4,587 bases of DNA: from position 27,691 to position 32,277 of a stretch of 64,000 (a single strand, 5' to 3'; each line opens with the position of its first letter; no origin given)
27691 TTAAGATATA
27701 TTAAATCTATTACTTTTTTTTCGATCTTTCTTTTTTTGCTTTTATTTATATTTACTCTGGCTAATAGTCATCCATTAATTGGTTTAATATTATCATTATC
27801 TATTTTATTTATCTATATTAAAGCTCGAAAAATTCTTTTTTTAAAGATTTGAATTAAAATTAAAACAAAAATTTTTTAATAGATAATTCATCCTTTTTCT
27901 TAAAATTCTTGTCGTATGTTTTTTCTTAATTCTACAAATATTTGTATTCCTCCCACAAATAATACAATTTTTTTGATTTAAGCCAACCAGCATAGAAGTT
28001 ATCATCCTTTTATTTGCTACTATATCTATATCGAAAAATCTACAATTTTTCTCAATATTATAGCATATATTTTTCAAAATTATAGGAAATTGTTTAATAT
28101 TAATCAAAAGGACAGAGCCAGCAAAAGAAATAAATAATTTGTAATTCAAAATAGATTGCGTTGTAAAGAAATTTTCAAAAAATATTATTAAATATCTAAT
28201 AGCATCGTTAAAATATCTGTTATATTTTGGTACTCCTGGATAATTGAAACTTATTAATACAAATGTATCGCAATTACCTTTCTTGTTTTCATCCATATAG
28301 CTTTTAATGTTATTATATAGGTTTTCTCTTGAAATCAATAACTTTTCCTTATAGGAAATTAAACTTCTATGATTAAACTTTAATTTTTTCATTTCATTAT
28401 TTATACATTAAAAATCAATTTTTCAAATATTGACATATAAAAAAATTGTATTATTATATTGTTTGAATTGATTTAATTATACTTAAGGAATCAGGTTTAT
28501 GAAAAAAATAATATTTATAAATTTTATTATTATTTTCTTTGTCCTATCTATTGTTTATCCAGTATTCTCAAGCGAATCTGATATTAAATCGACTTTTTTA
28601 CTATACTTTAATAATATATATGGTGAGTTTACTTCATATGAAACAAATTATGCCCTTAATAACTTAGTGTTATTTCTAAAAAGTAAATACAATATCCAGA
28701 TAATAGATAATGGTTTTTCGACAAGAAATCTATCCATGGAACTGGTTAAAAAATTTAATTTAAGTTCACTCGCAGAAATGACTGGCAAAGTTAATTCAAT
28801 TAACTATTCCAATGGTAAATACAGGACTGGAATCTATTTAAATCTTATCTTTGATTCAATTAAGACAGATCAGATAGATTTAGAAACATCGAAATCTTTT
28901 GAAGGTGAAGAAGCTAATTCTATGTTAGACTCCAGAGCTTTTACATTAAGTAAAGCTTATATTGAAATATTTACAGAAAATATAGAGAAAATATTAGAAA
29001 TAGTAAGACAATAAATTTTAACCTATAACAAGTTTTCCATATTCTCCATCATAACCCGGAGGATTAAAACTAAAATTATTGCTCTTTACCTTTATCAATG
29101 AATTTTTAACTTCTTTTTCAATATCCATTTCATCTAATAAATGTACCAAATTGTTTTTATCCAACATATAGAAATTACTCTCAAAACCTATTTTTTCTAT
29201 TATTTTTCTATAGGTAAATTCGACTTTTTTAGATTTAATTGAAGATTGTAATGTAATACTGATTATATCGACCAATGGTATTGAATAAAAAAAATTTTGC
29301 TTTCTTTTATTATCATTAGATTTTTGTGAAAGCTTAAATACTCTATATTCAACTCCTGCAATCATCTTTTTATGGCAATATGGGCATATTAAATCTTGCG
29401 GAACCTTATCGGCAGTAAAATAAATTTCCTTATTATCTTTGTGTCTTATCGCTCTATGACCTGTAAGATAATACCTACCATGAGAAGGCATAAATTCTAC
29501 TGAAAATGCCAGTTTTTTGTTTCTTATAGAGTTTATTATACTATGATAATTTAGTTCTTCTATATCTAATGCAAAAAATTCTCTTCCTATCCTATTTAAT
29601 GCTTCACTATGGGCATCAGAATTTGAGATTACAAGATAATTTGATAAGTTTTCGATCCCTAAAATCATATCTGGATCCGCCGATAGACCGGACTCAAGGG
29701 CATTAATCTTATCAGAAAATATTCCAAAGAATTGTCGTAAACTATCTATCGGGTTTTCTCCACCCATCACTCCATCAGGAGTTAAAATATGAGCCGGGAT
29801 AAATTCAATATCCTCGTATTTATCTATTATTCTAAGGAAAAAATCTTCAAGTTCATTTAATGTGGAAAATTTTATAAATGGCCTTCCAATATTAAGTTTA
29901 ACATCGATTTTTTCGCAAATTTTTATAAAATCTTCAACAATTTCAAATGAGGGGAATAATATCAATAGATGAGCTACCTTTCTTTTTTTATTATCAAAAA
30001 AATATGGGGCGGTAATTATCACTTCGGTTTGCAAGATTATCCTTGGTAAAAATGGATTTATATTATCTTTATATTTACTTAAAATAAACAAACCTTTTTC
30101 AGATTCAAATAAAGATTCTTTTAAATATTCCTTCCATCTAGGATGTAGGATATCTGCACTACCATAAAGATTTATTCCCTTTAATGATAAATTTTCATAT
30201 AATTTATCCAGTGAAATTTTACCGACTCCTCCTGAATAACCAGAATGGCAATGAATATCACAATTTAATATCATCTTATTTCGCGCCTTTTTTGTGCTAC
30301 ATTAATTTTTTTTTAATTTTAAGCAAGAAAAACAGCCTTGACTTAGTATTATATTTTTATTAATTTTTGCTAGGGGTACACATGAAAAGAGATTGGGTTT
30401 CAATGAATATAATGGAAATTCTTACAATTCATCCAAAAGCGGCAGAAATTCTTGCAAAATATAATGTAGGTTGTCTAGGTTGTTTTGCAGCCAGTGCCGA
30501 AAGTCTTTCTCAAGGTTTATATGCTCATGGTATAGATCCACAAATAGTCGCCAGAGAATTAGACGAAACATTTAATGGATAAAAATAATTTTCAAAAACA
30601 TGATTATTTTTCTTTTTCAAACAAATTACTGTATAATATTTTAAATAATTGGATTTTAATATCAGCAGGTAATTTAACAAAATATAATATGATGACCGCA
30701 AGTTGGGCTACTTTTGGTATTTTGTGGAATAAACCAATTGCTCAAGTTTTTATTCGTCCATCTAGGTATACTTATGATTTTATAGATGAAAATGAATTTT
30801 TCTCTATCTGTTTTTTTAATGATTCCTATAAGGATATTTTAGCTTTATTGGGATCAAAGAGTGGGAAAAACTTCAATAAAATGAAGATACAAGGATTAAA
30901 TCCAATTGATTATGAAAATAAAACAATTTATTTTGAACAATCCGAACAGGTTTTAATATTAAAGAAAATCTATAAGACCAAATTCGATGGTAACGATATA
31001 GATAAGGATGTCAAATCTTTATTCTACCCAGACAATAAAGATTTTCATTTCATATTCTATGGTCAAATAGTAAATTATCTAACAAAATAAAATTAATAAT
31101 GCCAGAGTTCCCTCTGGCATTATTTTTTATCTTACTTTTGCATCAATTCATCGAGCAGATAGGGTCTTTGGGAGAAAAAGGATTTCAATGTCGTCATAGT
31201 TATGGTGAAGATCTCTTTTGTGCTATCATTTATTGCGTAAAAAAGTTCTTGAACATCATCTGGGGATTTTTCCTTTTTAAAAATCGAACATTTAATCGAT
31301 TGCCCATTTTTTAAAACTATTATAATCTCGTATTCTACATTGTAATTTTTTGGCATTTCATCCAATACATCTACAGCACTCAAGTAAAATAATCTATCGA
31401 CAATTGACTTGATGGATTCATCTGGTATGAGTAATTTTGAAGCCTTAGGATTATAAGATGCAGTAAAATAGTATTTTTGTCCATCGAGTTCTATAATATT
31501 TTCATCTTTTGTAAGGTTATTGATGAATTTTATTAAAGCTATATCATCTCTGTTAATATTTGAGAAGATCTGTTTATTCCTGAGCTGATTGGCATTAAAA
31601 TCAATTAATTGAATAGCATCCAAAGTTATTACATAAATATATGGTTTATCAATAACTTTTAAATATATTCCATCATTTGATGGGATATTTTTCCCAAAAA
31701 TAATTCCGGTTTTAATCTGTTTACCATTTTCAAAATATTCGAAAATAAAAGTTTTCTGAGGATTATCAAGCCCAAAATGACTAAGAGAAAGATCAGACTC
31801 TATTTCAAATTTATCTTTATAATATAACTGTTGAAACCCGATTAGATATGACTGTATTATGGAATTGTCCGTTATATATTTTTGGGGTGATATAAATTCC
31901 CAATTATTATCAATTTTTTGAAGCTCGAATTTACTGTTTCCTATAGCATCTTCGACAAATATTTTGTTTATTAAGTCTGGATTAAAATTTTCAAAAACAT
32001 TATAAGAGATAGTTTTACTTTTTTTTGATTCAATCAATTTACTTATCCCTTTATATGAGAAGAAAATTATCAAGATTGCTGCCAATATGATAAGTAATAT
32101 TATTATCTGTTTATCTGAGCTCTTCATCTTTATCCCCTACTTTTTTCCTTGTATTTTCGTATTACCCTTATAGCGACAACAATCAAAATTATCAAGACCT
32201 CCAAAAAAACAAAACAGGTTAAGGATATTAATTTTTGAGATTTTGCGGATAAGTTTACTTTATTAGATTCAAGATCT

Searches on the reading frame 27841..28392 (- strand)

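Call 52: search_protein_families(library=pfam, proteins=[window:27841-28392:-], max_evalue=0.01)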
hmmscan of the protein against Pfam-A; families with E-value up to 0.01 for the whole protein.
window:27841-28392:- (183 aa): 1 family
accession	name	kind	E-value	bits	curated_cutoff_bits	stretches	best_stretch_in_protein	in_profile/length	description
PF03802.19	CitX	-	6.5e-19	68.7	25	1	16-174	4-164/165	Apo-citrate lyase phosphoribosyl-dephospho-CoA transferase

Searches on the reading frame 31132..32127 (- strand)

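Call 14: search_protein_families(library=pfam, proteins=[window:31132-32127:-], max_evalue=0.001)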
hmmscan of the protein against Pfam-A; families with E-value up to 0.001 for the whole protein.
window:31132-32127:- (331 aa): 1 family
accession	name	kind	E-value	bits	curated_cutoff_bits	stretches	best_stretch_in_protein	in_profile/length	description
PF14238.11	DUF4340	-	1.8e-18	67.8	25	1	76-262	1-175/183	Domain of unknown function (DUF4340)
